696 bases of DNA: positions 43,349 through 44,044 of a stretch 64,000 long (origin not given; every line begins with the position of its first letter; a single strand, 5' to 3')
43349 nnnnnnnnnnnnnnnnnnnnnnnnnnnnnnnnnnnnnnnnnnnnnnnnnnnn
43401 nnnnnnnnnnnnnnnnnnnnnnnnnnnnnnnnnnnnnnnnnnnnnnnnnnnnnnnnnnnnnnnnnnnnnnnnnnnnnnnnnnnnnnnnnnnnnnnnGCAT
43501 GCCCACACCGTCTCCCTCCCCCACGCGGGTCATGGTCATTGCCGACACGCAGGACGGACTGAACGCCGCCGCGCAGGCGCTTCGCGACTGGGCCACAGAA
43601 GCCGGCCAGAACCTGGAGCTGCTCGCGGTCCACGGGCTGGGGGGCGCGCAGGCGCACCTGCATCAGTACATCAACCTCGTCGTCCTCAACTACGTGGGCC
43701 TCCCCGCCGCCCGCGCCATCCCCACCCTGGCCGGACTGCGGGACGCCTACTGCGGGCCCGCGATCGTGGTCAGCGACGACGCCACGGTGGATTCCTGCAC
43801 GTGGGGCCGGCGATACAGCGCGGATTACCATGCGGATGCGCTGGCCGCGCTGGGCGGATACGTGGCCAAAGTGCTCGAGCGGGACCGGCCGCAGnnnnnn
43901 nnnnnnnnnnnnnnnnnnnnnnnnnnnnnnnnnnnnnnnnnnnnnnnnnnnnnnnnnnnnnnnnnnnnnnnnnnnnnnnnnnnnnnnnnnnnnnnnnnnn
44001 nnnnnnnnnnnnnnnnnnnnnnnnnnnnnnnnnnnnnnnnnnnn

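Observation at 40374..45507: Extended RNA-repair-like operon: receiver, tandem zinc-ribbon membrane protein, archease, RtcB, pseudo-receiver patatin phospholipase, macro domain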

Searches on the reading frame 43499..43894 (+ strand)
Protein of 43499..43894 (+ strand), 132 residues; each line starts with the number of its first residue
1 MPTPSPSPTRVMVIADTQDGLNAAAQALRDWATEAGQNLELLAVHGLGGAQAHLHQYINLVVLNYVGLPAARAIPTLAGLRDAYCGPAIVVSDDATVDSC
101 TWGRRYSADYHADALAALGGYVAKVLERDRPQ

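Call 62: predict_structure(alignment_id=A4)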
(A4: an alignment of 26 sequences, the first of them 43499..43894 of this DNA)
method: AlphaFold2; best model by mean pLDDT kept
length: 132 residues; sequences in the alignment: 26
mean_pLDDT: 93.8   pTM: 0.87
mean pLDDT of the five models: 93.8, 93.7, 93.7, 92.2, 91.5
residues with pLDDT >= 90: 117; 70-90: 8; 50-70: 6; < 50: 1
segments of 3 or more residues with pLDDT < 50: none
pLDDT, mean of each block of 10 residues (from residue 1): 77 98 98 95 97 94 98 98 97 97 97 97 86 53
secondary structure, 60 per line:
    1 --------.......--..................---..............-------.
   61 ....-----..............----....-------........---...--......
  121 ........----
elements in order: E9-15 H18-35 E39-45 H46-52 E60-64 H70-83 E88-91 H99-106 E110-112 H115-128
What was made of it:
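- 43499..43894 (+): Pseudo-receiver N-domain of the patatin protein (residues 1-132); invariant C100-x-W102-G103-R104 motif on helix 4. AF2 pLDDT 93.8 with (beta-alpha)5 topology (call 62).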

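Call 66: fold_search(model_id=the predicted structure, library=pdb)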
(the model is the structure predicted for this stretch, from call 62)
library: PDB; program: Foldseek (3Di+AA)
matches with E <= 10: 1835; with E <= 0.001: 90
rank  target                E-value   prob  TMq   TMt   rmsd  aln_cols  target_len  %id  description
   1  9of3_A                1.5e-05  1.00  0.67  0.73   3.4       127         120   17  Structure of the Acinetobacter baumannii Response Regulator PmrA Receiver Domain D10N mutation (released 2025-11-26)
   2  9of3_E                2.1e-05  1.00  0.64  0.73   3.5       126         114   18  Structure of the Acinetobacter baumannii Response Regulator PmrA Receiver Domain D10N mutation (released 2025-11-26)
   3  6lgq_D                2.9e-05  1.00  0.60  0.39   4.0       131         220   21  The crystal complex structure of histidine kinase and response regulator (released 2020-12-09)
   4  9of8_A                3.1e-05  1.00  0.65  0.68   3.9       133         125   16  Structure of the Acinetobacter baumannii Response Regulator PmrA Receiver Domain S119T Mutation (released 2025-11-26)
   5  3crn_B                3.3e-05  1.00  0.63  0.66   3.9       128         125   18  Crystal structure of response regulator receiver domain protein (CheY-like) from Methanospirillum hungatei JF-1 (released 2008-04-22)
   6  3f7a_B                4.6e-05  1.00  0.66  0.26   3.7       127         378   22  Structure of Orthorhombic crystal form of Pseudomonas aeruginosa RssB (released 2009-11-24)
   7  9of3_D                4.6e-05  1.00  0.64  0.72   3.5       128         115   17  Structure of the Acinetobacter baumannii Response Regulator PmrA Receiver Domain D10N mutation (released 2025-11-26)
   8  7w9h_A                5.2e-05  1.00  0.66  0.71   3.3       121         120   20  Crystal structure of the receiver domain of the transcription regulator FleR from Pseudomonas aeruginosa (released 2022-12-14)
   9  6xvu_A                5.2e-05  1.00  0.70  0.66   3.9       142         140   19  Bacteriophytochrome response regulator from Deinococcus radiodurans (released 2021-06-30)
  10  6oec_A                5.2e-05  1.00  0.64  0.55   4.1       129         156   11  Yeast Spc42 Trimeric Coiled-Coil Amino Acids 181-211 fused to PDB: 3H5I (released 2019-04-24)
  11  6is1_B                5.9e-05  1.00  0.68  0.73   3.5       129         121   19  Crystal Structure of Staphylococcus aureus response regulator ArlR receiver domain in complex with BeF3 and Mg (released 2019-10-30)
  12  4kfc_B                5.9e-05  1.00  0.69  0.43   3.4       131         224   20  Crystal structure of a hyperactive mutant of response regulator KdpE complexed to its promoter DNA (released 2014-02-19)
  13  9of6_B                7.2e-05  1.00  0.68  0.73   3.1       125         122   18  Structure of the Acinetobacter baumannii Response Regulator PmrA Receiver Domain I13M Mutation in Active Dimer State (released 2025-11-26)
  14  3w9s_A                7.2e-05  1.00  0.61  0.67   3.9       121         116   19  Crystal Structure Analysis of the N-terminal Receiver domain of Response Regulator PmrA (released 2013-07-24)
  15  3crn_A                7.7e-05  1.00  0.69  0.70   3.2       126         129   17  Crystal structure of response regulator receiver domain protein (CheY-like) from Methanospirillum hungatei JF-1 (released 2008-04-22)
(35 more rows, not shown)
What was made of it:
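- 43499..43894 (+): The Foldseek top 50 are almost all receiver domains (call 66).
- On Response-regulator receiver (for the patatin N-domain): Foldseek hits are receiver domains with target-normalised TM 0.66-0.75 (calls 62, 66).
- Closest known: Response-regulator receiver domains / pseudo-receivers. Same: The N-domain has the (beta-alpha)5 CheY fold (calls 62, 66).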
